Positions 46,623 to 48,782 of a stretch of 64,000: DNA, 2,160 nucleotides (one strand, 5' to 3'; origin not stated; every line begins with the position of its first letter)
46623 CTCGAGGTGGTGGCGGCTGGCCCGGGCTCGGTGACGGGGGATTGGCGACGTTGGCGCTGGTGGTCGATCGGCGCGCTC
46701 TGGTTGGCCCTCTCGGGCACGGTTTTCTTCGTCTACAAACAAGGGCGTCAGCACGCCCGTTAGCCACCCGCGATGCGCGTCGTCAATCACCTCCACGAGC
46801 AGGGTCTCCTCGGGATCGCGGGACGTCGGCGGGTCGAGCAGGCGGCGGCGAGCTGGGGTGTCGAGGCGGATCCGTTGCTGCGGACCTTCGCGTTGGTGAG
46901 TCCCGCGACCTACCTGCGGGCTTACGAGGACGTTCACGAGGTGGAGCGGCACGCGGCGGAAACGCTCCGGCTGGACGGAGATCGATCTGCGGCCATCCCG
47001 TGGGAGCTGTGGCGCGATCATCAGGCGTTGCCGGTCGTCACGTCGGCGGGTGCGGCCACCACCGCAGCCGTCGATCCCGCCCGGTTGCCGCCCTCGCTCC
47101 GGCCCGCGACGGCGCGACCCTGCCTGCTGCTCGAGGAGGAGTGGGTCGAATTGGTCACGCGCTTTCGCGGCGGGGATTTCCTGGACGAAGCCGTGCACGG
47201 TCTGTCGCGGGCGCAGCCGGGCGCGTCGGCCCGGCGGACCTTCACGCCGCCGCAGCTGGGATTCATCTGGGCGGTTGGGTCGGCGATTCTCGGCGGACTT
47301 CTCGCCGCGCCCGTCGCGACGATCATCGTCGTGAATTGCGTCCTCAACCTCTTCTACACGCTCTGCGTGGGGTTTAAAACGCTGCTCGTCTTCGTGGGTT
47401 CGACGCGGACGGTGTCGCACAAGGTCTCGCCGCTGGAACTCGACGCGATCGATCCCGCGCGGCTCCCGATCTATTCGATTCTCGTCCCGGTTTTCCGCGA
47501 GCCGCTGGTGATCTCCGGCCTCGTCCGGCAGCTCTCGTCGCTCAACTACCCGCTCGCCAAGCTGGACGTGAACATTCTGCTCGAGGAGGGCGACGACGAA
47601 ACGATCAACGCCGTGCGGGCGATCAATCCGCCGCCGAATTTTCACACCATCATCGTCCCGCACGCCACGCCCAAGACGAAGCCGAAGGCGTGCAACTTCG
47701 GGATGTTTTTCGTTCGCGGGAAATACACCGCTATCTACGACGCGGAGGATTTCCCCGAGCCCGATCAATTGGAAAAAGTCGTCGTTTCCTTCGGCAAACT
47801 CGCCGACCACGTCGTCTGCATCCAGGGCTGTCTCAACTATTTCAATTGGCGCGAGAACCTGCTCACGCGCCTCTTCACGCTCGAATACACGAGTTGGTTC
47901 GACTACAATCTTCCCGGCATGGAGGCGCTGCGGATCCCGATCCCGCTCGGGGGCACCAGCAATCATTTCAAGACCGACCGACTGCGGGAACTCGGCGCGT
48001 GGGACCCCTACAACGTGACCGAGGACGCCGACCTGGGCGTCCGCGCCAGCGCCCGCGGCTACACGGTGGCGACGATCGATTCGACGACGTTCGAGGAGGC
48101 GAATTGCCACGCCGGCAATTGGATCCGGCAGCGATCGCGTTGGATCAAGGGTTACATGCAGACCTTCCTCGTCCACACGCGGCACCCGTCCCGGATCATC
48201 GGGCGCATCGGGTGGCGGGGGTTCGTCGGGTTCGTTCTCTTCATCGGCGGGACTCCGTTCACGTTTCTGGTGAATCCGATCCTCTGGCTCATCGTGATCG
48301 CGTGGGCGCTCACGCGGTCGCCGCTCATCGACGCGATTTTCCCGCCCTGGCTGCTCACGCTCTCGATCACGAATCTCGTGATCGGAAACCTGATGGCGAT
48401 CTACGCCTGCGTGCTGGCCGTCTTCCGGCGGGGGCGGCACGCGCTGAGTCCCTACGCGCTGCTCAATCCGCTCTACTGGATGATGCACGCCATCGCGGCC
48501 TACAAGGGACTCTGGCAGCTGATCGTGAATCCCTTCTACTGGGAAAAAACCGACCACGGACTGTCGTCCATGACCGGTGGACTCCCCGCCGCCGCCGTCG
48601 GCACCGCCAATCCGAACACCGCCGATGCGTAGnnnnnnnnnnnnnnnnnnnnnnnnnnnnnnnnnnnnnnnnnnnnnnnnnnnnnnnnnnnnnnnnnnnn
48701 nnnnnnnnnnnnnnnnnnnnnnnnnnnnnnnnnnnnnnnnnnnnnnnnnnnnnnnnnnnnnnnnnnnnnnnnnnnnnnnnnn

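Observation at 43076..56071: Candidate new synthase-dependent exopolysaccharide/matrix system: a seven-gene translationally coupled operon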

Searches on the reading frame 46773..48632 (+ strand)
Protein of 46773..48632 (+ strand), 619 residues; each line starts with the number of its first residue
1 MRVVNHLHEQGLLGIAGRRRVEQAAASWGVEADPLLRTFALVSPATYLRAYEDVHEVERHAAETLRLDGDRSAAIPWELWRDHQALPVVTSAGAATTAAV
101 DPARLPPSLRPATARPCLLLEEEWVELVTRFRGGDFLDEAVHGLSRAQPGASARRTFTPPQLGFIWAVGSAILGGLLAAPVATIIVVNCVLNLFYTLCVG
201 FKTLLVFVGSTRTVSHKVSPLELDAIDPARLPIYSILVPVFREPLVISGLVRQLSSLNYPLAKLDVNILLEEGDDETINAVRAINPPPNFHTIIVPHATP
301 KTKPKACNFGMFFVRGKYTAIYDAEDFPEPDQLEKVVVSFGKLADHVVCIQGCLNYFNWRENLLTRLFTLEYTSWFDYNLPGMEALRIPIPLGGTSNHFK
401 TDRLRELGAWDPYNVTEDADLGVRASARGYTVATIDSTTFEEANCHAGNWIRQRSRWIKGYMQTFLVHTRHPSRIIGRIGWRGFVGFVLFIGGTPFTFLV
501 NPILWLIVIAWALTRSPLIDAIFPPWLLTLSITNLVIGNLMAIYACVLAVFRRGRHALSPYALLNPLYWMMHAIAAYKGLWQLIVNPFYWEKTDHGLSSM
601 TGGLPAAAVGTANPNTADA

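Call 4: search_protein_families(library=pfam, proteins=[window:46773-48632:+], max_evalue=0.1)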
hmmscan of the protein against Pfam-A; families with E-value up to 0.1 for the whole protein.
window:46773-48632:+ (619 aa): 5 families
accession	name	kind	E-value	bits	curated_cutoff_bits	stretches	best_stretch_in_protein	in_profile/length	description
PF13632.12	Glyco_trans_2_3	-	1.4e-17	64.6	27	1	321-512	4-186/198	Glycosyl transferase family group 2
PF13641.12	Glyco_tranf_2_3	-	2.1e-17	64.4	27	1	234-460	3-230/230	Glycosyltransferase like family 2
PF00535.33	Glycos_transf_2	-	3e-07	31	23.3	1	235-364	1-127/168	Glycosyl transferase family 2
PF05157.20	MshEN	-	0.015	15.7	23.1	1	64-132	10-84/90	MshEN domain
PF13506.12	Glyco_transf_21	-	0.015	15.3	21.7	1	288-457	1-169/174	Glycosyl transferase family 21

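Call 7: find_related_loci(query=window:46773-48632:+, collection=genome_contigs, flank=10000)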
Query window:46773-48632:+ (619 aa) in genome_contigs; peptide patterns used: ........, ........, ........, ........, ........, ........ (x = any residue, [..] = any of these).
599 stretches matched a pattern (row limit reached: there are more); 560 encode a relative of the query (tblastn E <= 1e-3); the best 80 are kept; 80 distinct loci.
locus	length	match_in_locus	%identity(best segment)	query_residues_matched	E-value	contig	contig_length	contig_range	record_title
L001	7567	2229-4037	62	1-603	0e+0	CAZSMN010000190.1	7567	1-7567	MAG TPA_asm: uncultured Chthoniobacterales bacterium isolate SRP242652_co1_74 genome assembly, contig: NODE_8401_length_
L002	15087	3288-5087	60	1-600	0e+0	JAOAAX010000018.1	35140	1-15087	MAG: Chthoniobacterales bacterium isolate SKW161 NODE_18_length_35140_cov_5.981462, whole genome shotgun sequence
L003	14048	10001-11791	46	10-602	2e-178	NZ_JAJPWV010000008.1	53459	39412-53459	Mucilaginibacter roseus strain LMG 28454 Contig008, whole genome shotgun sequence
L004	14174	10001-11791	46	10-602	9e-176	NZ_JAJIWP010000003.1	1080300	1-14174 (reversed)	Mucilaginibacter sp. UR6-1 contig3, whole genome shotgun sequence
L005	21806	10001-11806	45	3-600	8e-175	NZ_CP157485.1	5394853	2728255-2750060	Pedobacter sp. KACC 23697 chromosome, complete genome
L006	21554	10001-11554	52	80-601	2e-174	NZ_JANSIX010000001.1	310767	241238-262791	Synechococcus sp. H60.4 NODE_1_length_310767_cov_26.3309, whole genome shotgun sequence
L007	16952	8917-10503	52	80-612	5e-174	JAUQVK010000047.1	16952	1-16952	MAG: Thermostichus sp. DRC_bins_24 NODE_3005_length_16952_cov_2.72327, whole genome shotgun sequence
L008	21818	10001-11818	44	1-602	8e-174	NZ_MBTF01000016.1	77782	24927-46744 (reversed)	Mucilaginibacter pedocola strain TBZ30 scaffold23, whole genome shotgun sequence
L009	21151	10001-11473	54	121-612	1e-173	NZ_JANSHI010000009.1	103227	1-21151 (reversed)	Synechococcus sp. W65.1 NODE_43_length_103227_cov_50.4647, whole genome shotgun sequence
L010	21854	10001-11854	44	1-615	9e-174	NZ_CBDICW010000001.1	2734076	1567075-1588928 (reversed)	MAG: Mucilaginibacter sp. isolate 32b07990-0436-4a5b-a5cd-9881eec28050 contig_1, whole genome shotgun sequence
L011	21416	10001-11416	55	127-599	3e-173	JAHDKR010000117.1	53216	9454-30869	MAG: Synergistaceae bacterium isolate LM3-B12.1 k141_44727, whole genome shotgun sequence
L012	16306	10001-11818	44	1-602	3e-173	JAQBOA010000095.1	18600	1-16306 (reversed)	MAG: Mucilaginibacter sp. isolate RYN_308 scaffold_2516144, whole genome shotgun sequence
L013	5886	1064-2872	45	1-599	3e-175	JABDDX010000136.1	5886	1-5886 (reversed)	MAG: Bacteroidetes bacterium isolate BWMinControl_Nextera28_MAG6 3300020898.a:Ga0207004_1311, whole genome shotgun seque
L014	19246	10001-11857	45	1-615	6e-173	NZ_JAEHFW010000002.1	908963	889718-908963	Mucilaginibacter segetis strain SD-g NODE_2_length_908963_cov_67.204419, whole genome shotgun sequence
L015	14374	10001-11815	44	1-601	1e-172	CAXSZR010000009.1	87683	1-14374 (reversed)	MAG TPA_asm: uncultured Mucilaginibacter sp. isolate private_GTX0158_metawrap_bin.2 genome assembly, contig: private_GTX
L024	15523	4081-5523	52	132-612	1e-170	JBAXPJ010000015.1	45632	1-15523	MAG: Sediminibacterium sp. isolate ELA528 MAG528_15, whole genome shotgun sequence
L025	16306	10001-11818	45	1-602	2e-170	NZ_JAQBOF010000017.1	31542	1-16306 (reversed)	MAG: Mucilaginibacter sp. isolate RYN_313 scaffold_1363148, whole genome shotgun sequence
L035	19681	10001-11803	46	7-602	2e-169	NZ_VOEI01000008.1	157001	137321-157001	Mucilaginibacter achroorhodeus strain MJ1a contig8, whole genome shotgun sequence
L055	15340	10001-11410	53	133-602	1e-165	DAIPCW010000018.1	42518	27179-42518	MAG TPA_asm: Sphingobacteriaceae bacterium isolate CTOTU41441 NODE_505_length_42518_cov_6.613146, whole genome shotgun s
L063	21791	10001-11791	45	10-602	3e-163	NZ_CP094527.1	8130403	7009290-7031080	Mucilaginibacter sp. SMC90 chromosome, complete genome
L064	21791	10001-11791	45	10-602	1e-164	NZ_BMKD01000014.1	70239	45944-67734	Mucilaginibacter rubeus strain CGMCC 1.15913 sequence14, whole genome shotgun sequence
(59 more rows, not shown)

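Call 30: search_solved_structures(query=window:46773-48629:+, max_evalue=0.01, show_alignments=2)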
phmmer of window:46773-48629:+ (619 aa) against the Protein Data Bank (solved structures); distinct sequences matched with E-value up to 0.01: 2.
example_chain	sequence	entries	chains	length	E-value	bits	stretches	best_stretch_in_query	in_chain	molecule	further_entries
6yv7_B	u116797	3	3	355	0.00096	21.1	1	225-355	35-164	Glycosyl transferase, family 2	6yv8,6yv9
6yv7_A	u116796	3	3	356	0.00096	21.1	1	225-354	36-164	Glycosyl transferase, family 2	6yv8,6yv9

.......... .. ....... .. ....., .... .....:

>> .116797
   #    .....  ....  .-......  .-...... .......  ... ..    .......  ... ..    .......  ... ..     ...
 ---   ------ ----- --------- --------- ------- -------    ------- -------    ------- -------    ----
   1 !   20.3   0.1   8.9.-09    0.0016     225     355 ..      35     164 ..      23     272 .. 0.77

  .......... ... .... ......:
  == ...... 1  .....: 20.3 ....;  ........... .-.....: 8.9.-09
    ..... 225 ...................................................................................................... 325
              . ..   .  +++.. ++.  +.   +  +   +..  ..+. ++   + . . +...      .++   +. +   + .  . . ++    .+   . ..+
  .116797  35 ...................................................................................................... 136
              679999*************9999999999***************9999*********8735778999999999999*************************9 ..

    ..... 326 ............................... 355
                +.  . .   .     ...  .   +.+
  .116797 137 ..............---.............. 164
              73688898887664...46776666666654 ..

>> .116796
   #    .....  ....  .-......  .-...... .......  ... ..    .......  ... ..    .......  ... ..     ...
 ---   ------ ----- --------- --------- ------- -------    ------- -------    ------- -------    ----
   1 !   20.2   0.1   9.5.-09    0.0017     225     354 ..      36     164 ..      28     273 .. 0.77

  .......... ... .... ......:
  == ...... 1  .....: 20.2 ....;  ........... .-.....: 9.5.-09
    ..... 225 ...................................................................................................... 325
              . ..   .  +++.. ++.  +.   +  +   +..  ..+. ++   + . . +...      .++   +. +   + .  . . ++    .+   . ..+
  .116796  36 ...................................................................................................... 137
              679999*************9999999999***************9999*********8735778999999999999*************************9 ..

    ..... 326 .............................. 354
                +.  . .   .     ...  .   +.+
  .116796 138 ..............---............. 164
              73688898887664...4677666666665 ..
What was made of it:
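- Tried and rejected: PDB sequence search with g4 returned only an unrelated GT2 (6YV7, call 30).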

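Call 31: search_protein_families(library=ncbifam, proteins=[window:46773-48629:+], max_evalue=0.01)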
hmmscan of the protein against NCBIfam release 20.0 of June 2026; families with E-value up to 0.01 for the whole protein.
window:46773-48629:+ (619 aa): 7 families
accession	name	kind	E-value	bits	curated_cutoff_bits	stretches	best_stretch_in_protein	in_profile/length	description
NF011305.0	PRK14716.1-3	equivalog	7.1e-10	38.6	409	1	182-538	6-391/486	glycosyl transferase family protein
TIGR03030.1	CelA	equivalog_domain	9.2e-10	37.2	699.1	1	403-508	318-426/714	UDP-forming cellulose synthase catalytic subunit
TIGR03937.1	PgaC_IcaA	equivalog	1.3e-09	37.5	422.3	1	225-575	38-382/407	poly-beta-1,6-N-acetyl-D-glucosamine synthase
TIGR03111.1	glyc2_xrt_Gpos1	hypoth_equivalog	1.5e-06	27.3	363.95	1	227-354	43-169/439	TIGR03111 family XrtG-associated glycosyltransferase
NF008558.0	PRK11498.1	equivalog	2.5e-06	25.7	992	1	227-535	268-578/872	UDP-forming cellulose synthase catalytic subunit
NF053846.1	glyco_with_XrtP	equivalog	0.00012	20.9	520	1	409-548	246-382/440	XrtP-associated glycosyltransferase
NF041865.1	EpsU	equivalog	0.00029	20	700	1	233-464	40-268/394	exopolysaccharide biosynthesis GT2 family glycosyltransferase EpsU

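Call 36: find_homologous_proteins(query=window:46773-48629:+, max_evalue=1e-30)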
Query window:46773-48629:+ (619 aa): 7987 proteins with E <= 1e-30 among 8000 candidates; the best 120 are listed.
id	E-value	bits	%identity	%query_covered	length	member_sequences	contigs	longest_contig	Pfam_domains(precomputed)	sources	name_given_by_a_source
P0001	0.0e+0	1275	89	100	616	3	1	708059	PF13632.13,PF13641.13,PF00535.33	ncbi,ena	-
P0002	0.0e+0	1250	87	100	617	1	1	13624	PF13632.13,PF13641.13,PF00535.33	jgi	jgi:hypothetical protein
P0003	0.0e+0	1102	81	93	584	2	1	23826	PF13632.13,PF13641.13,PF00535.33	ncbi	ncbi:MAG: glycosyltransferase [Chthoniobacterales bacterium]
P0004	0.0e+0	1018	72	99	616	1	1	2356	PF13632.13,PF05157.21,PF13641.13,PF00535.33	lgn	-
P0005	2.2e-277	940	68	97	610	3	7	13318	PF13632.13,PF13641.13,PF00535.33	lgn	-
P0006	3.8e-276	936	65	99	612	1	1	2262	PF13632.13,PF13641.13,PF00535.33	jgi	jgi:cellulose synthase/poly-beta-1,6-N-acetylglucosamine synthase-like glycosyltransferase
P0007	1.4e-275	934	65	99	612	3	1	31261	PF13632.13,PF05157.21,PF13641.13,PF00535.33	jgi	-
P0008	1.6e-275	934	66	98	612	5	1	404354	PF13632.13,PF13641.13,PF00535.33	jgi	jgi:hypothetical protein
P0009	6.2e-266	902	65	98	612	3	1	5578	PF13632.13,PF13641.13,PF00535.33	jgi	jgi:cellulose synthase/poly-beta-1,6-N-acetylglucosamine synthase-like glycosyltransferase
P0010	7.2e-259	879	62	98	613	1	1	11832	PF13632.13,PF05157.21,PF13506.14,PF13641.13,PF00535.33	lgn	-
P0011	1.4e-256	871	62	99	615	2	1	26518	PF13632.13,PF13641.13,PF00535.33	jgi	-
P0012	2.1e-254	864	62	97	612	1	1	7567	PF13632.13,PF13641.13,PF00535.33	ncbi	-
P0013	1.8e-235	802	58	98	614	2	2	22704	PF13632.13,PF13641.13,PF00535.33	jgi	-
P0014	2.9e-235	801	59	99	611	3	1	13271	PF13632.13,PF13641.13,PF00535.33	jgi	jgi:glycosyltransferase XagB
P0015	3.0e-234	798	59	98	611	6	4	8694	PF13632.13,PF13641.13,PF00535.33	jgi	jgi:cellulose synthase/poly-beta-1,6-N-acetylglucosamine synthase-like glycosyltransferase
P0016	8.4e-231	786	57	99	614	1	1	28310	PF13632.13,PF13641.13,PF00535.33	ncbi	-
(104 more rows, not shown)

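Call 43: find_encoding_contigs(protein=P0001, flank=10000, max_places=3)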
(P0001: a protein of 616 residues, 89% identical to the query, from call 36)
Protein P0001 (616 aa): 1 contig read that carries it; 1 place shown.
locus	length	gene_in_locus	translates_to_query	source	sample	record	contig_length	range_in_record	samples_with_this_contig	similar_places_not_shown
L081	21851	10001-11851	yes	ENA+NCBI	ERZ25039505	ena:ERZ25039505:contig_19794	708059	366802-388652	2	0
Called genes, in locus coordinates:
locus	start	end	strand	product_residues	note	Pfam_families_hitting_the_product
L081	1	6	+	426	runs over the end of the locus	PF01053:Cys_Met_Meta_PP, PF00155:Aminotran_1_2, PF01041:DegT_DnrJ_EryC1, PF00266:Aminotran_5, PF01212:Beta_elim_lyase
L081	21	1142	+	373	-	PF00561:Abhydrolase_1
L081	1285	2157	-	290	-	PF01522:Polysacc_deac_1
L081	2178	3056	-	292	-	PF01048:PNP_UDP_1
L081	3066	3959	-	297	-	PF00126:HTH_1, PF03466:LysR_substrate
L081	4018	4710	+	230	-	PF01168:Ala_racemase_N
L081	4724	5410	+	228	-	PF03734:YkuD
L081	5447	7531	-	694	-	-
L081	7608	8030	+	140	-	PF00072:Response_reg (faint)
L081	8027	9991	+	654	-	-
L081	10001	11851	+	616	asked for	PF00535:Glycos_transf_2 (weak), PF13641:Glyco_tranf_2_3, PF13632:Glyco_trans_2_3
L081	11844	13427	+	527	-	-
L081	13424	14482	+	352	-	PF22612:GH113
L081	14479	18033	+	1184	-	-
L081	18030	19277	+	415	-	-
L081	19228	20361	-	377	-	PF00150:Cellulase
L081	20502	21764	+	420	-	PF00571:CBS, PF01769:MgtE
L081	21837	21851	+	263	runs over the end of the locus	PF03976:PPK2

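Call 45: find_encoding_contigs(protein=P0008, flank=10000, max_places=2)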
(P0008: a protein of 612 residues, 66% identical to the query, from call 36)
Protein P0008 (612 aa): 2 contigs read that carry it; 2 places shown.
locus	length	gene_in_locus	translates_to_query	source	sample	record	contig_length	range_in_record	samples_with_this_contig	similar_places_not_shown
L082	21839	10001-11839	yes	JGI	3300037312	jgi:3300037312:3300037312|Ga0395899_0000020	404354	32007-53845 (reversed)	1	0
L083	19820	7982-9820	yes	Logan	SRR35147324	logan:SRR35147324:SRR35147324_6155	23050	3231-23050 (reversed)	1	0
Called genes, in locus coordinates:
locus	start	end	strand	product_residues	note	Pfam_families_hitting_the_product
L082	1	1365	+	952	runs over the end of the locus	PF05426:Alginate_lyase, PF00754:F5_F8_type_C (weak), PF22633:F5_F8_type_C_2 (weak), PF14200:RicinB_lectin_2, PF00652:Ricin_B_lectin, PF14200:RicinB_lectin_2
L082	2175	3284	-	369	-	PF01263:Aldose_epim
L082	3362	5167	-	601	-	PF00474:SSF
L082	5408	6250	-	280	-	-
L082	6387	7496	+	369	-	PF00027:cNMP_binding (weak)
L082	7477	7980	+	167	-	PF00072:Response_reg (weak)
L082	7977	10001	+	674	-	PF03170:CBM_BcsB_1st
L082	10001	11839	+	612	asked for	PF00535:Glycos_transf_2, PF13641:Glyco_tranf_2_3, PF13632:Glyco_trans_2_3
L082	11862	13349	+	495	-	-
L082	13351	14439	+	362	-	PF22612:GH113, PF13547:GTA_TIM (faint)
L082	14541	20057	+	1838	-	-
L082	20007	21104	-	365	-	PF00150:Cellulase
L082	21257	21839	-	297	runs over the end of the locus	PF00389:2-Hacid_dh, PF02826:2-Hacid_dh_C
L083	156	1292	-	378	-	PF01263:Aldose_epim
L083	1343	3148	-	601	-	PF00474:SSF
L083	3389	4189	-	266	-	-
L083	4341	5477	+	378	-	PF00027:cNMP_binding (weak)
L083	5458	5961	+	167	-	PF00072:Response_reg (weak)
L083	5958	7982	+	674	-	PF03170:CBM_BcsB_1st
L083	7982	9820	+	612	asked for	PF00535:Glycos_transf_2, PF13641:Glyco_tranf_2_3, PF13632:Glyco_trans_2_3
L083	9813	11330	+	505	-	-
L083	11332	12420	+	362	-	PF22612:GH113, PF13547:GTA_TIM (faint)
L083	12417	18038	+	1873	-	-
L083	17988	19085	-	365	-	PF00150:Cellulase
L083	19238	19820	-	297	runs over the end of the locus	PF00389:2-Hacid_dh, PF02826:2-Hacid_dh_C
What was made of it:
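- L083 encodes g7 as a single ORF (call 45).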
